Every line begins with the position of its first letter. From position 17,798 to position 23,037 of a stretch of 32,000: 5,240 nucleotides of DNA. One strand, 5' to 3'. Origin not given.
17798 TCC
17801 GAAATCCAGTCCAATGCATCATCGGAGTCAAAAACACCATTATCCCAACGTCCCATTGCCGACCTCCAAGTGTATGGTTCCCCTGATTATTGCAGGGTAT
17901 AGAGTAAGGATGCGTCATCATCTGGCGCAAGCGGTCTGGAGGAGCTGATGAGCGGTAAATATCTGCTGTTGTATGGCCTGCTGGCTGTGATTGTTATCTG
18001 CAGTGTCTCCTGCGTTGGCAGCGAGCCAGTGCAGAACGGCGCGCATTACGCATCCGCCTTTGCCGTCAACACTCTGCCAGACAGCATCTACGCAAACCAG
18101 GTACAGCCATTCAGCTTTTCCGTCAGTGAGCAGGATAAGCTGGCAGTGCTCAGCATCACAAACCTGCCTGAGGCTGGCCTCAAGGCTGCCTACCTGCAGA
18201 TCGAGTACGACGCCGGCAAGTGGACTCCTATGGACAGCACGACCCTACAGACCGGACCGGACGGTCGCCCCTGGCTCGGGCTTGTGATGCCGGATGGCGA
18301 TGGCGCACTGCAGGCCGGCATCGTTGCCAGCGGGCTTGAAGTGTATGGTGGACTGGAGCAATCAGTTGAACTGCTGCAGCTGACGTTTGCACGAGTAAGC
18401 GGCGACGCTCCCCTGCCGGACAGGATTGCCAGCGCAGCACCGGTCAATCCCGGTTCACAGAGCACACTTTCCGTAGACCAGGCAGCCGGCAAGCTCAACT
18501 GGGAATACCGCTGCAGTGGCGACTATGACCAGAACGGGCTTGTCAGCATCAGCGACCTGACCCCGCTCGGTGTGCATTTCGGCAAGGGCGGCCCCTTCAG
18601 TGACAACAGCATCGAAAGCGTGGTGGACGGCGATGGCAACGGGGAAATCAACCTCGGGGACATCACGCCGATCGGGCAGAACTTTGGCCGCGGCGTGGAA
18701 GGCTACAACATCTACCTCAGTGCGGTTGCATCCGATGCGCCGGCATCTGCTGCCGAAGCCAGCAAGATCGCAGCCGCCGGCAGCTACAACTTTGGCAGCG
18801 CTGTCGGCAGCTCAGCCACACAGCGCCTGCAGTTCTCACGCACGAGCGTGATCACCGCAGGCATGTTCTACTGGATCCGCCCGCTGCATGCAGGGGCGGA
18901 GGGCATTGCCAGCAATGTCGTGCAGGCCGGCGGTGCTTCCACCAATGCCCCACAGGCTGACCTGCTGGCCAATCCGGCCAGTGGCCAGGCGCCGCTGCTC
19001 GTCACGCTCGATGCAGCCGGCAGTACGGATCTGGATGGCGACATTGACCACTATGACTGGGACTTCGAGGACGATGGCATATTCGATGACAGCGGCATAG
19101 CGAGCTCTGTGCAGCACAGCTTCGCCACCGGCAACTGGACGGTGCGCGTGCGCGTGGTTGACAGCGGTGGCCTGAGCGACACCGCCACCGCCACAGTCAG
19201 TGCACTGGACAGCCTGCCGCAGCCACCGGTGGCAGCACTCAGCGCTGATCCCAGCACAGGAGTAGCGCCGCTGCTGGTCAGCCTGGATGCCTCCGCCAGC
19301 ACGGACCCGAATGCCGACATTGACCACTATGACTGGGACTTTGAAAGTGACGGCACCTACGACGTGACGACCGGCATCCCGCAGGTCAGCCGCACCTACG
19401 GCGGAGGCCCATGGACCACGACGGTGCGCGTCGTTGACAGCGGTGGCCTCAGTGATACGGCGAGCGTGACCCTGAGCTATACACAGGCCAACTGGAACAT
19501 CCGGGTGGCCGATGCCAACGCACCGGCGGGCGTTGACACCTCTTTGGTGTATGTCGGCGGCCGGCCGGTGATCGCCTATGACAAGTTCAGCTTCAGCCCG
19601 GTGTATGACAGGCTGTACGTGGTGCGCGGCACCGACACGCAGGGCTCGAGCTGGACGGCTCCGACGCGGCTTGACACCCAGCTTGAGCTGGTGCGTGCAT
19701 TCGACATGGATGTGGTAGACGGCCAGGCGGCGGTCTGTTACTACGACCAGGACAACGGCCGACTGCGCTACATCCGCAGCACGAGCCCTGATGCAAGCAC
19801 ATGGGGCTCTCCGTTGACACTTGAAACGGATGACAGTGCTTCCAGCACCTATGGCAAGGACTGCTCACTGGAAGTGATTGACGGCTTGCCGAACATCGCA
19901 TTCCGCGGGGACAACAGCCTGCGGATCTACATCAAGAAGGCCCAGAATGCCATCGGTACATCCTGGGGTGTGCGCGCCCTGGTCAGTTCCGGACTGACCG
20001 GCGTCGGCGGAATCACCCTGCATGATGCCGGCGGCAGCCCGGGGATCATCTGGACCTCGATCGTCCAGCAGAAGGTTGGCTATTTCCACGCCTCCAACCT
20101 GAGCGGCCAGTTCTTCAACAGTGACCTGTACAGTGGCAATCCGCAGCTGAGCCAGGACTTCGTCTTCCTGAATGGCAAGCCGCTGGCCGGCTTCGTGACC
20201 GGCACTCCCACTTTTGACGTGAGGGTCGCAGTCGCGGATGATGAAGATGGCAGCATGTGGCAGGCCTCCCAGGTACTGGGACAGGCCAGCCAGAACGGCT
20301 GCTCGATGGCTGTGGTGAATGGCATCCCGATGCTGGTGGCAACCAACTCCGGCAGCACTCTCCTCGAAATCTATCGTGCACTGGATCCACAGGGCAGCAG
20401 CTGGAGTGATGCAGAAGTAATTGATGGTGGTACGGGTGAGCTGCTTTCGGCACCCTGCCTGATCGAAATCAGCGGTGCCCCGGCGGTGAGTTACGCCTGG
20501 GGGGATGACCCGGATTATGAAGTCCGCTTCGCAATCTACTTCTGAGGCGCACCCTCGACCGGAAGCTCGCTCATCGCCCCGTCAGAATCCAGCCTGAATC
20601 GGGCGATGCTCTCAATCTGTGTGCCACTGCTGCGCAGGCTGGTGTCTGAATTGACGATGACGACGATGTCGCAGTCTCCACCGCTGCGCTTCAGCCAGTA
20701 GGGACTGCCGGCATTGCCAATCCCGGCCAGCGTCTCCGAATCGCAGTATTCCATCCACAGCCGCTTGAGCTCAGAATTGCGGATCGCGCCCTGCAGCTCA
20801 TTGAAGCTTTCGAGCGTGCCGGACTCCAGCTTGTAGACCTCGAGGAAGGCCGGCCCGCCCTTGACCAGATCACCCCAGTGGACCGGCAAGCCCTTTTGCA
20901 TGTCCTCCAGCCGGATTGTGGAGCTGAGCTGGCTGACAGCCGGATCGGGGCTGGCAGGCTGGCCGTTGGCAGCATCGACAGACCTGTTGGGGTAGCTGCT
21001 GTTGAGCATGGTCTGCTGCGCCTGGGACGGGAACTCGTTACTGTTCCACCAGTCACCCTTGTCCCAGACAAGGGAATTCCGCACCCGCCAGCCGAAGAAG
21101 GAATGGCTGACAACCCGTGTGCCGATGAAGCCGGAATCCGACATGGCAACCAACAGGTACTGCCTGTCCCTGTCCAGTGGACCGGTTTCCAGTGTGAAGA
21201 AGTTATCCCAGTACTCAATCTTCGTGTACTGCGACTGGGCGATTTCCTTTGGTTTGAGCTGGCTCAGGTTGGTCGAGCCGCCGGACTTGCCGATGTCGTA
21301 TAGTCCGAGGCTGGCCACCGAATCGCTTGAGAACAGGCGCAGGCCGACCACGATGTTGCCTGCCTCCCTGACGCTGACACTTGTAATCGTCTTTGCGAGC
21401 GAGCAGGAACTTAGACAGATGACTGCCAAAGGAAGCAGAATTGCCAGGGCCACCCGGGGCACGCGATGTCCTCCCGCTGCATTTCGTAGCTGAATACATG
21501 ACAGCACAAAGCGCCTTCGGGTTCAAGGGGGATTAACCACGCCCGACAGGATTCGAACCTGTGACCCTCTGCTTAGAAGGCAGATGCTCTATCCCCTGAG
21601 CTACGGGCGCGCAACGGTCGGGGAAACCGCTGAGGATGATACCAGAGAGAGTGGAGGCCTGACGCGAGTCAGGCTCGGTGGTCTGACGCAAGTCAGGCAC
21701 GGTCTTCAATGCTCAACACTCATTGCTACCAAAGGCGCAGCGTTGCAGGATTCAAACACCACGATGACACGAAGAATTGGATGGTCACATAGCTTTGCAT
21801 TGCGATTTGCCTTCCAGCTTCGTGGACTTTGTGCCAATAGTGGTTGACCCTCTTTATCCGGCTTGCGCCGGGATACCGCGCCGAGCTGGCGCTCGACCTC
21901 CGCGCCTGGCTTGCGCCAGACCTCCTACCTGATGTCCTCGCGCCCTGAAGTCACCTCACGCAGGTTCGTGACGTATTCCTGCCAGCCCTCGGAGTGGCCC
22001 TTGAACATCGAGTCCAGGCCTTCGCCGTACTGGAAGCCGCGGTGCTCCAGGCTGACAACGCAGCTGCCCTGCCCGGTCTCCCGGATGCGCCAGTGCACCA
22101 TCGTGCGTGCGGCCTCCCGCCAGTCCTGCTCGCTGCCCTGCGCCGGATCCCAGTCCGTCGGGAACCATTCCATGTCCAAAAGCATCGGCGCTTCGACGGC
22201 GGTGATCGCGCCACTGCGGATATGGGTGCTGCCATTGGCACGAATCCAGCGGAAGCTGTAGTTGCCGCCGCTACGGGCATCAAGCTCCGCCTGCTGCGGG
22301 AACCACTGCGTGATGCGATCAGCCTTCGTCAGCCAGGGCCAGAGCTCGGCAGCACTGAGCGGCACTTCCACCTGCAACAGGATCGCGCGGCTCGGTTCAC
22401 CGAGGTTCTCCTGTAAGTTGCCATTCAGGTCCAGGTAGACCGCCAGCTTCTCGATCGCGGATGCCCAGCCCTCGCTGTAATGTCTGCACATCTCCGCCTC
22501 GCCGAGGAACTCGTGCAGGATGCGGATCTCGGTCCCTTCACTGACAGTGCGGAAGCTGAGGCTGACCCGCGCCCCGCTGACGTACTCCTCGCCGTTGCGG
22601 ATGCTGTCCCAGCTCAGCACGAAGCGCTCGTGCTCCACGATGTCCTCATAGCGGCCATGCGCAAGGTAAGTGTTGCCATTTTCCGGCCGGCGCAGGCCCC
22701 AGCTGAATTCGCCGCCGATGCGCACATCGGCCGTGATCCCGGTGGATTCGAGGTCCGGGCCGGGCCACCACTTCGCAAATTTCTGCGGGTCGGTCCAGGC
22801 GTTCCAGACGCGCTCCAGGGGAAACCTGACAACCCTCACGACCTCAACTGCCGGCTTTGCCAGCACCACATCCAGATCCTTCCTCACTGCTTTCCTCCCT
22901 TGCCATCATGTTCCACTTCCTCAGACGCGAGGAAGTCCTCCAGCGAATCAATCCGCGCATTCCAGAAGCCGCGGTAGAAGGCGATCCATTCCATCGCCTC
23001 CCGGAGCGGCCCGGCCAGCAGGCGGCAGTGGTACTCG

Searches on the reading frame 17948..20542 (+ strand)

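Call 13: search_protein_families(library=pfam, proteins=[window:17948-20542:+], max_evalue=0.001)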
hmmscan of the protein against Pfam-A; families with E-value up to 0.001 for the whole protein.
window:17948-20542:+ (865 aa): 2 families
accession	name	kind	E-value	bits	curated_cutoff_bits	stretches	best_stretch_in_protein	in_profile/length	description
PF18911.6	PKD_4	-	5.2e-21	74.9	27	2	333-417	2-83/85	PKD domain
PF22352.2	K319L-like_PKD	-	1.1e-09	38.6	27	1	352-417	14-82/84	K319L-like, PKD domain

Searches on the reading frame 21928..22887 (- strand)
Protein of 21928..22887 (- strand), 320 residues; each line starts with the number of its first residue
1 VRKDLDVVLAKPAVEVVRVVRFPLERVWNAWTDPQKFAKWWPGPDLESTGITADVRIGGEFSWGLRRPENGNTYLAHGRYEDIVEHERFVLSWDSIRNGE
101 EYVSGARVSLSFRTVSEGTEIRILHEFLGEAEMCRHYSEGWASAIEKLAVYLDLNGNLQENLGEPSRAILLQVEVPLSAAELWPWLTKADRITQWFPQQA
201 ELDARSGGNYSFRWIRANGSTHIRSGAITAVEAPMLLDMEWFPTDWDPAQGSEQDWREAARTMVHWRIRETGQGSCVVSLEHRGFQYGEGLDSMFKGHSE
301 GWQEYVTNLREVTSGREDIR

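Call 13: search_protein_families(library=pfam, proteins=[window:21928-22887:-], max_evalue=0.001)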
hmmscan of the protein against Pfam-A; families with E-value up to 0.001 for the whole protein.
window:21928-22887:- (320 aa): 2 families
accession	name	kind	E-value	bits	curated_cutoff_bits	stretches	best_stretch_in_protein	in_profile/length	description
PF08327.17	AHSA1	-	1.7e-41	141.8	22.1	2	22-152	2-124/125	Activator of Hsp90 ATPase homolog 1-like protein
PF10604.15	Polyketide_cyc2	-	4.7e-08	33.9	27.4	0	172-279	7-103/142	Polyketide cyclase / dehydrase and lipid transport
